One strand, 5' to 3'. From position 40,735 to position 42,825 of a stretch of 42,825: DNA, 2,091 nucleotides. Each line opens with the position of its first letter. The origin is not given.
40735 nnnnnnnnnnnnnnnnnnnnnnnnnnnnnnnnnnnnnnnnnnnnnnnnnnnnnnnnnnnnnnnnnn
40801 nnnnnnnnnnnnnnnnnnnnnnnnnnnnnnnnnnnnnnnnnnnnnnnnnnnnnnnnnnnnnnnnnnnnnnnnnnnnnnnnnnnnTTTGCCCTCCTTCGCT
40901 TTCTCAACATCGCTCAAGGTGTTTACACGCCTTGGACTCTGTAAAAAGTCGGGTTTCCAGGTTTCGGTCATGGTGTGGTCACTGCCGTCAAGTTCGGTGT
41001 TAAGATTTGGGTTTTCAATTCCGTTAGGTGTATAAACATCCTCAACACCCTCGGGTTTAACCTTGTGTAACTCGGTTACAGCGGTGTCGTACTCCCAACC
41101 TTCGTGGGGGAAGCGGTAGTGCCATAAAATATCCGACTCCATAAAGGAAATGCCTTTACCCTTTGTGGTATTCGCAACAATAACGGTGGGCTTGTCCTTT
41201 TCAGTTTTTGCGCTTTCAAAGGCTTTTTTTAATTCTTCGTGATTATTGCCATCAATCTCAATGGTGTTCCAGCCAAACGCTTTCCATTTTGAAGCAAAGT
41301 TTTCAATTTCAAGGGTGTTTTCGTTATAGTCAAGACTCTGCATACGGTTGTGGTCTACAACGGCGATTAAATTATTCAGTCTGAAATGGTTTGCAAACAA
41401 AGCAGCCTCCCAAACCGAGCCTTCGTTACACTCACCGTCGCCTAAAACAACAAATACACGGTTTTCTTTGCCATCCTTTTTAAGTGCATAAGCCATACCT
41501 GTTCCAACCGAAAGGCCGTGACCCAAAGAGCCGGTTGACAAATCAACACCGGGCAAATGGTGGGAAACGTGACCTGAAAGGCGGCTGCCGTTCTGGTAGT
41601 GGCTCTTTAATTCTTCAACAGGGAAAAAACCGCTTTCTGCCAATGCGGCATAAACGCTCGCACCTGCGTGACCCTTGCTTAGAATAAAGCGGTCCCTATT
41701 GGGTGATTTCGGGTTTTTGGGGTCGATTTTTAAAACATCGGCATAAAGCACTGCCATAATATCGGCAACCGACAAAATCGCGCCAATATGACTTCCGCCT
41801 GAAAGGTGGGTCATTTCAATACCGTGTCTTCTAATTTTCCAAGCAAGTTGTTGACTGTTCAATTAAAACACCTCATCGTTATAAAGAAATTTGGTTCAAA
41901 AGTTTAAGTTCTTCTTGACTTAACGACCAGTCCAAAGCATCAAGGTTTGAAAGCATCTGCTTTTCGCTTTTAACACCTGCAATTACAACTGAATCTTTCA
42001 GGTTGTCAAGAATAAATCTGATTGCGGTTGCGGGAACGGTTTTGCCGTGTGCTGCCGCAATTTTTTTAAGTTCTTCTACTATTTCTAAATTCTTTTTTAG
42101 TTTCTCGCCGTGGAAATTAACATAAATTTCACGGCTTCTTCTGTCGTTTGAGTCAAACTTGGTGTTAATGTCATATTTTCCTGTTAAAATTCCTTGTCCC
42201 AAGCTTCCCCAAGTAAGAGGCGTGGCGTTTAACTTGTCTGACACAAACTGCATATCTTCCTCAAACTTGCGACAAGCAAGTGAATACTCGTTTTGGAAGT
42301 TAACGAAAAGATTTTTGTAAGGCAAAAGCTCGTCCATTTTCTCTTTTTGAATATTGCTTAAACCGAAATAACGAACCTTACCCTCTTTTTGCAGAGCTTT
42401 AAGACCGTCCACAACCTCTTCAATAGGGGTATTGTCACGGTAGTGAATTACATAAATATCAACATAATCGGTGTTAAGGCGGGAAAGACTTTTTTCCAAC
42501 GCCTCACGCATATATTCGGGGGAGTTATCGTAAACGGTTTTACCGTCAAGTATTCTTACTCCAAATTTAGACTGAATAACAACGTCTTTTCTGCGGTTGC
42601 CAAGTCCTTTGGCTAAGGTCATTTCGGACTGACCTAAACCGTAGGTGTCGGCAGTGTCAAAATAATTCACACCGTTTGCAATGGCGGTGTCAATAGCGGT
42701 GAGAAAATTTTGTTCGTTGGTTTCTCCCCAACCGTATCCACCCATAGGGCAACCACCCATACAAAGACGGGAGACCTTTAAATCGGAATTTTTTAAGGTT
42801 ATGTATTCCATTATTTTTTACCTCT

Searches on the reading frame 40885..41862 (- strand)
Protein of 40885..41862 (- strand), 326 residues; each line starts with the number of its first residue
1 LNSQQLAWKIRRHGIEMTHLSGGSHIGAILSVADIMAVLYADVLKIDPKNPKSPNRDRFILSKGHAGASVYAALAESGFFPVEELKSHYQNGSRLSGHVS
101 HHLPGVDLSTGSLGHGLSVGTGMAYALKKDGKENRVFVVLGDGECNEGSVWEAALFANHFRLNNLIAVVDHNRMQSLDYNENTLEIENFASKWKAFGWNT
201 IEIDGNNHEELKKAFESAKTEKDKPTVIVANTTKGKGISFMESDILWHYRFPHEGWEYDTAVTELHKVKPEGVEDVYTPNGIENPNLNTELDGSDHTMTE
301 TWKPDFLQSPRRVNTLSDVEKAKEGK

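Call 5: search_protein_families(library=pfam, proteins=[window:40885-41862:-])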
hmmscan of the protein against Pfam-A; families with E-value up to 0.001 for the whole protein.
window:40885-41862:- (326 aa): 5 families
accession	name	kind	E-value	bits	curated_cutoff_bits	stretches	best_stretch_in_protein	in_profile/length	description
PF00456.26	Transketolase_N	-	1.9e-49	168.9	22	1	5-238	4-249/334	Transketolase, thiamine diphosphate binding domain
PF00676.26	E1_dh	-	4.3e-11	42.8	22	1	91-228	81-220/300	Dehydrogenase E1 component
PF13292.11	DXP_synthase_N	-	6.2e-08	32.7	21.2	1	4-194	19-190/274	1-deoxy-D-xylulose-5-phosphate synthase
PF02775.26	TPP_enzyme_C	-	1.3e-05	25.5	21.9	1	110-229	27-150/151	Thiamine pyrophosphate enzyme, C-terminal TPP binding domain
PF09364.15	XFP_N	-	0.00026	20.4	23.7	1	94-215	123-244/364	XFP N-terminal domain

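Call 7: search_protein_families(library=ncbifam, proteins=[window:40885-41862:-], max_evalue=0.00001)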
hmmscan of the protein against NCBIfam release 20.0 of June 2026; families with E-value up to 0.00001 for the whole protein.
window:40885-41862:- (326 aa): 12 families
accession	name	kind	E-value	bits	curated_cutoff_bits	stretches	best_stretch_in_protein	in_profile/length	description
NF004559.0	PRK05899.2-5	equivalog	7.4e-86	288.7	488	1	4-276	19-290/627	transketolase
NF004556.0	PRK05899.2-2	equivalog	8.2e-67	225.9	575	1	4-265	18-276/639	transketolase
TIGR00232.1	tktlase_bact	equivalog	1.2e-53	182.5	682.25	1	9-244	6-253/654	transketolase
NF004558.0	PRK05899.2-4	equivalog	6.9e-45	153.6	788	1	9-243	9-250/651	transketolase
TIGR03182.1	PDH_E1_alph_y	equivalog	6.1e-14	51.7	393.85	1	111-253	110-251/315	pyruvate dehydrogenase (acetyl-transferring) E1 component subunit alpha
TIGR00759.1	aceE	equivalog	1.7e-12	46.2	859.9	1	21-203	99-289/885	pyruvate dehydrogenase (acetyl-transferring), homodimeric type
TIGR03181.1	PDH_E1_alph_x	equivalog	1.3e-11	44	411.35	1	113-231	124-244/341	pyruvate dehydrogenase (acetyl-transferring) E1 component subunit alpha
TIGR03186.1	AKGDH_not_PDH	exception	6e-10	38.1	1408.3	0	22-203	100-289/889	alpha-ketoglutarate dehydrogenase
NF003933.0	PRK05444.2-2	equivalog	7.9e-10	37.9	395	1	5-244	27-259/606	1-deoxy-D-xylulose-5-phosphate synthase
NF003616.0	PRK05261.1-1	subfamily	8.9e-10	37.4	777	1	82-216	112-250/788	phosphoketolase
NF008968.0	PRK12315.1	subfamily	3e-09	35.7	510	1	116-255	119-267/582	1-deoxy-D-xylulose-5-phosphate synthase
TIGR00204.1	dxs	equivalog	8.5e-09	34.5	465.95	0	95-174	94-173/616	1-deoxy-D-xylulose-5-phosphate synthase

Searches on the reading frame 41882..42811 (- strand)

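Call 5: search_protein_families(library=pfam, proteins=[window:41882-42811:-])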
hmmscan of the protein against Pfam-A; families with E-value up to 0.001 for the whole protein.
window:41882-42811:- (310 aa): 1 family
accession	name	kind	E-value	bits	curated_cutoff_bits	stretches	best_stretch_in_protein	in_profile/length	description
PF00248.27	Aldo_ket_red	-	3.4e-60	204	24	1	16-308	2-289/291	Aldo/keto reductase family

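Call 7: search_protein_families(library=ncbifam, proteins=[window:41882-42811:-], max_evalue=0.00001)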
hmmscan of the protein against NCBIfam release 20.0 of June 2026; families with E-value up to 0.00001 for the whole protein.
window:41882-42811:- (310 aa): 7 families
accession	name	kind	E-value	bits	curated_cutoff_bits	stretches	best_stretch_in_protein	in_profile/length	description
NF049922.1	MethglyxlRedYdjG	equivalog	2.2e-42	145.2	550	1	1-307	1-319/326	NADH-dependent methylglyoxal reductase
TIGR01293.1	Kv_beta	subfamily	3.7e-25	88.6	365.4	1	1-295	1-303/319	voltage-dependent potassium channel subunit beta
NF007912.0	PRK10625.1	equivalog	2.2e-24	86.5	415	1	1-307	1-336/346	NADP(H)-dependent aldo-keto reductase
NF007695.0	PRK10376.1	subfamily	7.7e-23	81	280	1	6-184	10-196/290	oxidoreductase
NF007388.0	PRK09912.1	subfamily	1.4e-22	80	448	1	37-307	46-330/346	L-glyceraldehyde 3-phosphate reductase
NF008598.0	PRK11565.1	equivalog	5.3e-15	55.2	425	1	22-163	16-149/275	2,5-didehydrogluconate reductase DkgA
NF008377.0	PRK11172.1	equivalog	3.9e-12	46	327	1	25-161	7-138/267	2,5-didehydrogluconate reductase DkgB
